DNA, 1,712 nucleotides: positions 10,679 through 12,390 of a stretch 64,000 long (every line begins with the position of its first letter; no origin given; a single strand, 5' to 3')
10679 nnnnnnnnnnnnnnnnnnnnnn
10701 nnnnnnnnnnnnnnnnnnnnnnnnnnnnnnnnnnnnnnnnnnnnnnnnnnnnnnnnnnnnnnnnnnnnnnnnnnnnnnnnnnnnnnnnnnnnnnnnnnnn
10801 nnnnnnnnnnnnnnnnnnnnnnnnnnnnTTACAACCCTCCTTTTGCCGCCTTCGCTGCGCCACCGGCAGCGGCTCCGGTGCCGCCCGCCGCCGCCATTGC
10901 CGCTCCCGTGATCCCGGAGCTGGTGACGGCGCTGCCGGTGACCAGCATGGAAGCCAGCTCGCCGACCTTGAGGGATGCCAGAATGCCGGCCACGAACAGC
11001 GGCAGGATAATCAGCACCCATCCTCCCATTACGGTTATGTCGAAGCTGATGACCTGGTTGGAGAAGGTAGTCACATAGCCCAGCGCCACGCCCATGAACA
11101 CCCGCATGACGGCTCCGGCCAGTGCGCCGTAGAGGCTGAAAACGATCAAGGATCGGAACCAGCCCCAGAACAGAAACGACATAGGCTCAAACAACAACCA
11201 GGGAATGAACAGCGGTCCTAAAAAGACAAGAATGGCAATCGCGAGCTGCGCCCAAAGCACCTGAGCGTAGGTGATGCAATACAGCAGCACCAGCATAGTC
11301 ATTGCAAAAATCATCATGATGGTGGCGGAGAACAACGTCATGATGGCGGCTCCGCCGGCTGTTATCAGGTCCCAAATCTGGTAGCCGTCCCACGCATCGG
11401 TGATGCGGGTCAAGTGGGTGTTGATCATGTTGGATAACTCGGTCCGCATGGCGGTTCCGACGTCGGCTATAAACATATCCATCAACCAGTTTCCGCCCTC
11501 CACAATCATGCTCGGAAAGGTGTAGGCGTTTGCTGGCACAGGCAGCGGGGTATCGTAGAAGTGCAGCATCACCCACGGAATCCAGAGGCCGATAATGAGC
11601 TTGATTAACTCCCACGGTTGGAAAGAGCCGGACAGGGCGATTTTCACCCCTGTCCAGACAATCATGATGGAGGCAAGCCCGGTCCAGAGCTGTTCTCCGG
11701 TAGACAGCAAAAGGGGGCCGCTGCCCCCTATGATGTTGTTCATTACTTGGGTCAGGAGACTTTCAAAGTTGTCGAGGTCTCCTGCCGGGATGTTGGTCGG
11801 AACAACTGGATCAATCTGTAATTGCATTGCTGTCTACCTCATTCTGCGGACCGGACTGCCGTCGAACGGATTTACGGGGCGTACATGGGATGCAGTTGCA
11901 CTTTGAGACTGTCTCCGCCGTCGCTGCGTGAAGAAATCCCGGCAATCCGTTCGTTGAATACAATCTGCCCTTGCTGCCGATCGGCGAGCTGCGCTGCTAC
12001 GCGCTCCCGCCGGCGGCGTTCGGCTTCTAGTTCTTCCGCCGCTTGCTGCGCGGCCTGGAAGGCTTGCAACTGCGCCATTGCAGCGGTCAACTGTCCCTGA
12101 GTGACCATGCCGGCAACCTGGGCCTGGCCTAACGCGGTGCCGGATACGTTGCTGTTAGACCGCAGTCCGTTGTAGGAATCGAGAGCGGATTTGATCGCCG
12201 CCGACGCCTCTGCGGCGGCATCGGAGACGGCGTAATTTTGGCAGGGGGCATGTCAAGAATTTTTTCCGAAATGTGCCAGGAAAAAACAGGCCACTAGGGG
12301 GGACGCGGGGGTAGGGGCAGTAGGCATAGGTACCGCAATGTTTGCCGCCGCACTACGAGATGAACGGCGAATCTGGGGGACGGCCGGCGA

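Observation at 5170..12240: Decayed integrative/conjugative element with a non-canonical, scrambled transfer gene set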

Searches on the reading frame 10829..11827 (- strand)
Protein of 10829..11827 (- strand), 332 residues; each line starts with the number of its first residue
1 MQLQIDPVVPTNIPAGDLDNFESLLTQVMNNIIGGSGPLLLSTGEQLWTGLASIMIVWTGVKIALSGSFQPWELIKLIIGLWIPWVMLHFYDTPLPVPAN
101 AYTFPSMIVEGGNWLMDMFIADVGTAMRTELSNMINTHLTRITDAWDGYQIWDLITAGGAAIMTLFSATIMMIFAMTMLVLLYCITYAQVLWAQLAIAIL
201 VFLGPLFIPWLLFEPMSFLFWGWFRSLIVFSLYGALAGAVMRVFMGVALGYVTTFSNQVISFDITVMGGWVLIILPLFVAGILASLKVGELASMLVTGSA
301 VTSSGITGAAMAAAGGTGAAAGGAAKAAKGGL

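Call 4: search_protein_families(library=pfam, proteins=[window:10829-11827:-], max_evalue=0.01)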
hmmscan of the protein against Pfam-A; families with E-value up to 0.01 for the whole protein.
window:10829-11827:- (332 aa): 1 family
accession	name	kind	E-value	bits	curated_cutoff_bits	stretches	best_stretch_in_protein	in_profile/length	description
PF04610.19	TrbL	-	1.7e-11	44.7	25.9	1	53-282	2-211/215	TrbL/VirB6 plasmid conjugal transfer protein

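Call 5: search_protein_families(library=ncbifam, proteins=[window:10829-11827:-], max_evalue=0.01)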
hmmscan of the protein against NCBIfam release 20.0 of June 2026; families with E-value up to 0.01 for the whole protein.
window:10829-11827:- (332 aa): 0 families

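Call 16: find_related_loci(query=window:10829-11827:-, collection=genome_contigs, flank=10000)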
Query window:10829-11827:- (332 aa) in genome_contigs; peptide patterns used: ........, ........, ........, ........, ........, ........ (x = any residue, [..] = any of these).
176 stretches matched a pattern; 112 encode a relative of the query (tblastn E <= 1e-3); the best 80 are kept; 80 distinct loci.
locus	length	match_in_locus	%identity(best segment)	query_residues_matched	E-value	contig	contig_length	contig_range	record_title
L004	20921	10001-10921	90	1-307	0e+0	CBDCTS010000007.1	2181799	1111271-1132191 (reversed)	MAG: Terriglobia bacterium isolate 6dc17036-7920-4a95-afe7-226df0c4525f genome assembly, contig: contig_6, whole genome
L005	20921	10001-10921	78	1-307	2e-162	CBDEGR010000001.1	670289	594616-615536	MAG: Terriglobia bacterium isolate 8a11511d-baa6-4992-a721-72c46eb31aa6 genome assembly, contig: contig_1, whole genome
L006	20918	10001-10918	78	2-307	2e-161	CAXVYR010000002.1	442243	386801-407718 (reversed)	MAG: Terriglobia bacterium isolate 00cd7bbc-bff0-487f-9545-a217d18c1db4 genome assembly, contig: contig_2, whole genome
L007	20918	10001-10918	78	2-307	7e-161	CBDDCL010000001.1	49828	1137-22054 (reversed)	MAG: Bryobacterales bacterium isolate 9a5723b4-f69d-4256-802c-3c242fd87eb7 genome assembly, contig: chromosome_1, whole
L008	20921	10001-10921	77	1-307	4e-156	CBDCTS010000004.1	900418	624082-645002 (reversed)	MAG: Terriglobia bacterium isolate 6dc17036-7920-4a95-afe7-226df0c4525f genome assembly, contig: contig_4, whole genome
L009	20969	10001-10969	54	1-324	1e-110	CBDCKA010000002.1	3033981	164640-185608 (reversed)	MAG: Terriglobia bacterium isolate 31ff0249-533e-4473-91ae-22163d2f2002 genome assembly, contig: contig_2, whole genome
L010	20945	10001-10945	47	1-311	2e-93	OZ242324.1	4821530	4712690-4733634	MAG: Longimicrobiales bacterium isolate 07de4c10-1fa3-4f23-aeab-92fd89ad4539 genome assembly, chromosome: 1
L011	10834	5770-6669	49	1-296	4e-92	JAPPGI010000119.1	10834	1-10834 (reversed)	MAG: Gemmatimonadota bacterium isolate RHO1_bin_51 NODE_8079_length_10834_cov_1012.763058, whole genome shotgun sequence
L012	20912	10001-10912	47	1-300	5e-92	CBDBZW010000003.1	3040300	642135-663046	MAG: Longimicrobiales bacterium isolate 067ac056-e4e3-461b-9658-b762d142c107 genome assembly, contig: contig_3, whole ge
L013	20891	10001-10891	48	1-296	8e-92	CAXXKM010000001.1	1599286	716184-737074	MAG: Longimicrobiales bacterium isolate 66c0fc7b-e3b3-44f4-8b1e-17cf0e7a764f genome assembly, contig: contig_1, whole ge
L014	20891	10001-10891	48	1-296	2e-91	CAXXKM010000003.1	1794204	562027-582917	MAG: Longimicrobiales bacterium isolate 66c0fc7b-e3b3-44f4-8b1e-17cf0e7a764f genome assembly, contig: contig_3, whole ge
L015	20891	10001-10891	48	1-296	2e-91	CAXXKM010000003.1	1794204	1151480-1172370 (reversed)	MAG: Longimicrobiales bacterium isolate 66c0fc7b-e3b3-44f4-8b1e-17cf0e7a764f genome assembly, contig: contig_3, whole ge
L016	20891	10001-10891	49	1-296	3e-91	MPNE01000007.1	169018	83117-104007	MAG: Gemmatimonadetes bacterium bin94 NODE_106_length_169018_cov_17.3005_ID_211, whole genome shotgun sequence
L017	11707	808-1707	47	1-296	9e-91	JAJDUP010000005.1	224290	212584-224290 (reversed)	MAG: Gemmatimonadetes bacterium isolate jk18x1bzbins.83 k141_280093, whole genome shotgun sequence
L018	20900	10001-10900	48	1-296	7e-91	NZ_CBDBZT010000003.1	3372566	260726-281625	MAG: Candidatus Palauibacter sp. isolate d913a111-4b0a-4343-aa09-6fb2a46b27a4 contig_3, whole genome shotgun sequence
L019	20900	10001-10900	47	1-296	1e-90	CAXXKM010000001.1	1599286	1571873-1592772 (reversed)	MAG: Longimicrobiales bacterium isolate 66c0fc7b-e3b3-44f4-8b1e-17cf0e7a764f genome assembly, contig: contig_1, whole ge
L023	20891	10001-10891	48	1-296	2e-90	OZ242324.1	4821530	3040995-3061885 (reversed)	MAG: Longimicrobiales bacterium isolate 07de4c10-1fa3-4f23-aeab-92fd89ad4539 genome assembly, chromosome: 1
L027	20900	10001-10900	48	1-296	9e-90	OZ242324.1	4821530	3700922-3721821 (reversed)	MAG: Longimicrobiales bacterium isolate 07de4c10-1fa3-4f23-aeab-92fd89ad4539 genome assembly, chromosome: 1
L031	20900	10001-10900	47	1-296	2e-89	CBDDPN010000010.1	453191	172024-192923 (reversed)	MAG: Longimicrobiales bacterium isolate f25bf1df-74c8-4449-8020-a8c54282f109 genome assembly, contig: contig_10, whole g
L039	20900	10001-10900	48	1-296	2e-89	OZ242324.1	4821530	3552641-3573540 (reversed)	MAG: Longimicrobiales bacterium isolate 07de4c10-1fa3-4f23-aeab-92fd89ad4539 genome assembly, chromosome: 1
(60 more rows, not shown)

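Call 21: search_protein_families(library=pfam, proteins=[L004:40-2196:+, L004:2214-3149:+, L004:3159-3422:+, L004:3392-3712:+, L004:3838-4329:+, L004:4374-6839:+, L004:6844-7701:+, L004:7668-9035:+, L004:9060-9956:+, L005:16381-17562:+], max_evalue=0.01)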
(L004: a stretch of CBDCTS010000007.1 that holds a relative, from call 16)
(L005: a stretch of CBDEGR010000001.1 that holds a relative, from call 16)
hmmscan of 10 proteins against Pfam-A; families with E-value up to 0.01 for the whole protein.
L004:40-2196:+ (718 aa): 7 families
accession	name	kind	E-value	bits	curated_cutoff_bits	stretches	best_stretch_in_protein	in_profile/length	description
PF00023.36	Ank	-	4.1e-49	162.2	21.1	5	290-323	2-32/33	Ankyrin repeat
PF12796.13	Ank_2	-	6.5e-47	158.5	27.3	5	200-287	11-90/90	Ankyrin repeats (3 copies)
PF13637.12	Ank_4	-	9.9e-46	153.2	22.7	4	272-300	12-40/50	Ankyrin repeats (many copies)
PF18818.7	MPTase-PolyVal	-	4.9e-40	136.9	27.5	1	526-656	1-125/126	Zincin-like metallopeptidase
PF13857.12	Ank_5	-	1.1e-34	118.5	27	5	97-151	1-54/56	Ankyrin repeats (many copies)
PF08401.16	ArdcN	-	9.6e-34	116.7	22.6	1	373-502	2-123/123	N-terminal domain of anti-restriction factor ArdC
PF13606.12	Ank_3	-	5.7e-31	103.1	22.3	1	254-284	2-29/30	Ankyrin repeat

L004:2214-3149:+ (311 aa): 0 families

L004:3159-3422:+ (87 aa): 0 families

L004:3392-3712:+ (106 aa): 0 families

L004:3838-4329:+ (163 aa): 1 family
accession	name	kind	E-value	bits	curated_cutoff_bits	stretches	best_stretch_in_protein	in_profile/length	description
PF05101.18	VirB3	-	5.2e-08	33.5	23.9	1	82-146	13-78/84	Type IV secretory pathway, VirB3-like protein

L004:4374-6839:+ (821 aa): 6 families
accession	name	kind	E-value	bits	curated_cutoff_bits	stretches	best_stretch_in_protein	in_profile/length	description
PF19044.6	P-loop_TraG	-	3.3e-13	49.5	25.8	2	471-525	32-86/413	TraG P-loop domain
PF12846.13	AAA_10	-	3e-07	30.3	27.5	0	640-718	211-288/362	AAA-like domain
PF01935.23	DUF87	-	5.6e-07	30.3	23.2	1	470-521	25-78/220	Helicase HerA, central domain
PF10412.15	TrwB_AAD_bind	-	4.8e-05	22.9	20.5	1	468-508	15-55/387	Type IV secretion-system coupling protein DNA-binding domain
PF01580.24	FtsK_SpoIIIE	-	6.8e-05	22.8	24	1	456-494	28-65/221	FtsK/SpoIIIE family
PF13401.12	AAA_22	-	0.0088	16.8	27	0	469-502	6-39/130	AAA domain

L004:6844-7701:+ (285 aa): 1 family
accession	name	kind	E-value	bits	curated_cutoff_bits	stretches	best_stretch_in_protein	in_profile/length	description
PF03524.21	CagX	-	1.9e-25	90.3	34.2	1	39-274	9-193/198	Conjugal transfer protein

L004:7668-9035:+ (455 aa): 1 family
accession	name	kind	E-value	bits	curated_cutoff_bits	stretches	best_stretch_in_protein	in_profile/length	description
PF03743.19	TrbI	-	4.8e-39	134.6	35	1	275-447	2-186/188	Bacterial conjugation TrbI-like protein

L004:9060-9956:+ (298 aa): 0 families

L005:16381-17562:+ (393 aa): 3 families
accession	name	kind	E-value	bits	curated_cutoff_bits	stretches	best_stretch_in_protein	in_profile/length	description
PF00589.27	Phage_integrase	-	1.4e-18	67.7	27.1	1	215-364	18-168/172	Phage integrase family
PF13102.12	Phage_int_SAM_5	-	0.0043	17.8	22.3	1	127-186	48-95/98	Phage integrase SAM-like domain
PF22022.2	Phage_int_M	-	0.0048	17.5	27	0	81-142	1-61/96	Phage integrase central domain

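Call 45: search_protein_families(library=pfam, alignment_id=A3, max_evalue=0.001)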
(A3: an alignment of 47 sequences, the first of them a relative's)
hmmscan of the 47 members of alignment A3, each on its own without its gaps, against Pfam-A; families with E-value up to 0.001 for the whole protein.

A. member 1, L005:2-526:- (175 aa): 0 families

B. families by the number of members that match (of 47 scanned): 41 families (the first 25 are shown)
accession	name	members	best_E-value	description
PF13683.12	rve_3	2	2.2e-28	Integrase core domain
PF00665.32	rve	2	2.2e-20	Integrase core domain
PF04956.18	TrbC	2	1.4e-18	TrbC/VIRB2 pilin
PF13276.12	HTH_21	2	7.8e-15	HTH-like domain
PF19078.6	Big_12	2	5.7e-07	Bacterial Ig-like domain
PF01645.23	Glu_synthase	1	1.6e-77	Conserved region in glutamate synthase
PF02384.22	N6_Mtase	1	4.4e-57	N-6 DNA Methylase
PF02481.21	DNA_processg_A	1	4.8e-50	DNA recombination-mediator protein A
PF18818.7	MPTase-PolyVal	1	6.2e-39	Zincin-like metallopeptidase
PF08843.17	AbiEii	1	1.3e-34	Nucleotidyl transferase AbiEii toxin, Type IV TA system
PF08401.16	ArdcN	1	4.1e-34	N-terminal domain of anti-restriction factor ArdC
PF01370.27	Epimerase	1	2.8e-24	NAD dependent epimerase/dehydratase family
PF00589.27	Phage_integrase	1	1.6e-23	Phage integrase family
PF01073.25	3Beta_HSD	1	4e-16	3-beta hydroxysteroid dehydrogenase/isomerase family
PF12161.14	HsdM_N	1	3.4e-15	HsdM N-terminal domain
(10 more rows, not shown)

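Call 68: search_protein_families(library=pfam, alignment_id=A4, max_evalue=1)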
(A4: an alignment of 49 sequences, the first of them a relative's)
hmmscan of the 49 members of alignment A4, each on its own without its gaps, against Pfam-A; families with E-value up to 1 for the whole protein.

A. member 1, L004:2214-3146:+ (311 aa): 2 families
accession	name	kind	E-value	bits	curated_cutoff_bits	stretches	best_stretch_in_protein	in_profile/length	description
PF12215.14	Glyco_hydr_116N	-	0.022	14.8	30.2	1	64-186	143-262/312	beta-glucosidase 2, glycosyl-hydrolase family 116 N-term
PF03551.20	PadR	-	0.23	11.9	27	1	88-125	37-74/75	Transcriptional regulator PadR-like family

B. families by the number of members that match (of 49 scanned): 15 families
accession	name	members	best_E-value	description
PF09012.17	FeoC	9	0.031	FeoC like transcriptional regulator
PF05119.17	Terminase_4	6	0.0012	Phage terminase, small subunit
PF02817.22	E3_binding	5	0.045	e3 binding domain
PF03343.18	SART-1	5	0.052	SART-1 family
PF17648.7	Luciferase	5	0.057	Luciferase domain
PF18842.6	LPD26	4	0.13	Large polyvalent protein associated domain 26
PF15646.12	Tox-REase-2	2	0.044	Restriction endonuclease fold toxin 2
PF03551.20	PadR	2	0.12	Transcriptional regulator PadR-like family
PF02426.22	MIase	2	0.2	Muconolactone delta-isomerase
PF22798.2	DUF5817_CT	1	0.0021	DUF5817, C-terminal domain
PF12802.13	MarR_2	1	0.006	MarR family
PF12215.14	Glyco_hydr_116N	1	0.022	beta-glucosidase 2, glycosyl-hydrolase family 116 N-term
PF23373.1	DUF7093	1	0.064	Family of unknown function (DUF7093)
PF10784.15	Plasmid_stab_B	1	0.091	Plasmid stability protein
PF13387.12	Lnb_N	1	0.18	Lnb N-terminal periplasmic domain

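Call 69: search_solved_structures(query=A4, max_evalue=1)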
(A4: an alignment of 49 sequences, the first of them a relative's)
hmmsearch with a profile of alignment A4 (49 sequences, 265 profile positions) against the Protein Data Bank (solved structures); distinct sequences matched with E-value up to 1: 0.

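Call 82: search_protein_families(library=ncbifam, proteins=[L004:9060-9956:+, L004:3392-3712:+, L004:2214-3149:+, L004:4374-6839:+, L004:6844-7701:+, L004:7668-9035:+], max_evalue=0.1)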
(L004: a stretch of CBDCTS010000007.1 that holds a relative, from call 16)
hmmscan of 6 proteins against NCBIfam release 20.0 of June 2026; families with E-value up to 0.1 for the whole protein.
L004:9060-9956:+ (298 aa): 2 families
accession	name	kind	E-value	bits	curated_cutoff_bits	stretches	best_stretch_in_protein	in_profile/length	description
NF010448.0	PRK13874.1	subfamily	0.00056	19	225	1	7-78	12-83/246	conjugal transfer protein TrbJ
NF001962.0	PRK00736.1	equivalog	0.011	15.4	72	1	33-84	16-66/69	hypothetical protein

L004:3392-3712:+ (106 aa): 0 families

L004:2214-3149:+ (311 aa): 0 families

L004:4374-6839:+ (821 aa): 16 families
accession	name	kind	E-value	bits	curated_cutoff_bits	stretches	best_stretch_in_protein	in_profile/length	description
TIGR00929.1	VirB4_CagE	subfamily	3.7e-75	253.6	643.1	2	269-766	254-731/792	VirB4 family type IV secretion/conjugal transfer ATPase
NF010447.0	PRK13873.1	equivalog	1.3e-68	231.7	1020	1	262-808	234-780/815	conjugal transfer protein TrbE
NF010473.0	PRK13898.1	equivalog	1.3e-38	132.6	1050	1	306-749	287-718/801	type IV secretion system ATPase VirB4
TIGR02746.1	TraC-F-type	equivalog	1.1e-33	116.1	567.05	1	320-806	280-785/800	type IV secretion system protein TraC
NF010404.0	PRK13830.1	subfamily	2.6e-32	111.5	810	1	297-816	285-803/818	conjugal transfer protein TrbE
NF010427.0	PRK13853.1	equivalog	1.7e-29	102.3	957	1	330-742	288-699/789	type IV secretion system protein VirB4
NF010466.0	PRK13891.1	subfamily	7.6e-25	86.9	1322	1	449-795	469-816/852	conjugal transfer protein TrbE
NF010278.0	PRK13721.1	subfamily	1.3e-12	46.4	1177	2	600-721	621-742/874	type IV secretion system protein TraC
TIGR03744.1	traC_PFL_4706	equivalog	1.9e-11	42.6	520.6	2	410-514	419-521/892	conjugative transfer ATPase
NF045975.1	VirB4_plasma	equivalog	3.9e-11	41.4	590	2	631-720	715-811/894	Mbov_0397 family ICE element conjugal transfer ATPase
NF045971.1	conju_CD1110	equivalog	4.1e-08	32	325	1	469-525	416-473/752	VirB4-like conjugal transfer ATPase, CD1110 family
TIGR03783.1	Bac_Flav_CT_G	subfamily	1.8e-05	22.8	261.55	1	472-514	442-484/829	TraG family conjugative transposon ATPase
NF041017.1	DNA_import_CedB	equivalog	0.00032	19.5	700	1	634-718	437-521/590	DNA import protein CedB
TIGR03743.1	SXT_TraD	subfamily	0.0032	16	366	1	468-512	175-219/636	conjugative transfer system coupling protein TraD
TIGR02759.1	TraD_Ftype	equivalog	0.0053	15.6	521.35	0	665-740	403-476/566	type IV conjugative transfer system coupling protein TraD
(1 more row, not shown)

L004:6844-7701:+ (285 aa): 4 families
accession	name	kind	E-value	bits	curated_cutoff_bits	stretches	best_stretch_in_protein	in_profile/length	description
TIGR02781.1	VirB9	equivalog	2.1e-20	73.4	217.7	1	8-257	4-225/248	P-type conjugative transfer protein VirB9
NF010435.0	PRK13861.1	equivalog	4.3e-06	26.4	255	1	6-251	7-239/293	type IV secretion system protein VirB9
TIGR03780.1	Bac_Flav_CT_N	equivalog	0.0011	18.2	164.1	1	74-183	68-171/285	conjugative transposon protein TraN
NF010413.0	PRK13839.1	subfamily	0.0011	18.2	388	1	169-256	164-252/279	conjugal transfer protein TrbG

L004:7668-9035:+ (455 aa): 5 families
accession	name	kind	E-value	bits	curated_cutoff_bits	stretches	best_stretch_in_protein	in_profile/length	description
NF038091.1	T4SS_VirB10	equivalog_domain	8.1e-24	84.3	220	1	275-447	11-189/197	type IV secretion system protein VirB10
NF010405.0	PRK13831.1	subfamily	1.3e-16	60.6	386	1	277-450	247-428/433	IncP-type conjugal transfer protein TrbI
NF038092.1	T4SS_ComB10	equivalog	8.1e-12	45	300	1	279-452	28-214/225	DNA type IV secretion system protein ComB10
NF010429.0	PRK13855.1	equivalog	2.5e-06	26.9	374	1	224-446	132-354/377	type IV secretion system protein VirB10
NF033900.0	T4SS_IcmE_DotG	equivalog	0.0022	16.1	750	0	413-447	972-1006/1008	type IVB secretion system protein DotG/IcmE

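Call 101: search_protein_families(library=pfam, proteins=[L013:16068-17186:+, L013:18420-18815:+, L013:18815-19975:+, L016:18712-20184:+, L016:20222-20890:+, L023:18840-20009:+, L010:16968-18650:+, L019:18168-19955:+, L031:19306-20043:+, L031:20103-20900:+], max_evalue=0.001)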
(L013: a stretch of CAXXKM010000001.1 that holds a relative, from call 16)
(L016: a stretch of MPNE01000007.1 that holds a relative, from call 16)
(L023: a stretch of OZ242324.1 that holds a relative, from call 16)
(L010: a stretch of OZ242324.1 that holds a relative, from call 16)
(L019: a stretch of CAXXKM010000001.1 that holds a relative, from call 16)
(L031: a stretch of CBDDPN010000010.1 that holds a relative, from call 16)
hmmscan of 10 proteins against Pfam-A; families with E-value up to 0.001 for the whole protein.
L013:16068-17186:+ (373 aa): 0 families

L013:18420-18815:+ (132 aa): 0 families

L013:18815-19975:+ (387 aa): 1 family
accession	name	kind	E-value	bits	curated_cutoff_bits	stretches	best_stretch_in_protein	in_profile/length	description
PF00589.27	Phage_integrase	-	7.4e-17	62.1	27.1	1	203-371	2-169/172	Phage integrase family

L016:18712-20184:+ (491 aa): 0 families

L016:20222-20890:+ (223 aa): 0 families

L023:18840-20009:+ (390 aa): 1 family
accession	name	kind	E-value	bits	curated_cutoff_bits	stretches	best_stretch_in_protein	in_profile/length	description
PF00589.27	Phage_integrase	-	8.4e-20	71.7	27.1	1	204-372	3-170/172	Phage integrase family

L010:16968-18650:+ (561 aa): 0 families

L019:18168-19955:+ (596 aa): 1 family
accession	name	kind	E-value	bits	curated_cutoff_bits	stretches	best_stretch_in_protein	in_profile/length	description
PF00589.27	Phage_integrase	-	2.5e-17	63.6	27.1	1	412-581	2-170/172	Phage integrase family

L031:19306-20043:+ (246 aa): 0 families

L031:20103-20900:+ (266 aa): 1 family
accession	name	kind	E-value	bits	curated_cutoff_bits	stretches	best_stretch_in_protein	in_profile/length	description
PF04389.22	Peptidase_M28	-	4.7e-15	56.2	21.3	1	204-265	1-61/193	Peptidase family M28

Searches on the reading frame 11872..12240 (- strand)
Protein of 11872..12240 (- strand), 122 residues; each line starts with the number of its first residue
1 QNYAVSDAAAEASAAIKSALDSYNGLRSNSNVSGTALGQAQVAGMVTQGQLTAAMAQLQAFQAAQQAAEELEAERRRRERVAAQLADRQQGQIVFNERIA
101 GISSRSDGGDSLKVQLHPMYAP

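Call 22: search_protein_families(library=pfam, proteins=[window:11872-12240:-], max_evalue=10)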
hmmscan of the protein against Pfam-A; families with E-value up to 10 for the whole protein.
window:11872-12240:- (122 aa): 2 families
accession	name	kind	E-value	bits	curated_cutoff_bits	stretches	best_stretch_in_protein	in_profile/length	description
PF08895.16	DUF1840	-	0.045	14.5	25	1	40-99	31-89/108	Domain of unknown function (DUF1840)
PF01967.27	MoaC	-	0.36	11.3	27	1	7-48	11-52/136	MoaC family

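Call 82: search_protein_families(library=ncbifam, proteins=[window:11872-12240:-], max_evalue=0.1)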
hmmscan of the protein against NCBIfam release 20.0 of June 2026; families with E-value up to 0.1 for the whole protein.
window:11872-12240:- (122 aa): 1 family
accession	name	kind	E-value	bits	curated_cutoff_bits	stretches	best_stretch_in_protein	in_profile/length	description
NF006870.0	PRK09364.1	subfamily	0.087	12.6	162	0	7-47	27-67/161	cyclic pyranopterin monophosphate synthase MoaC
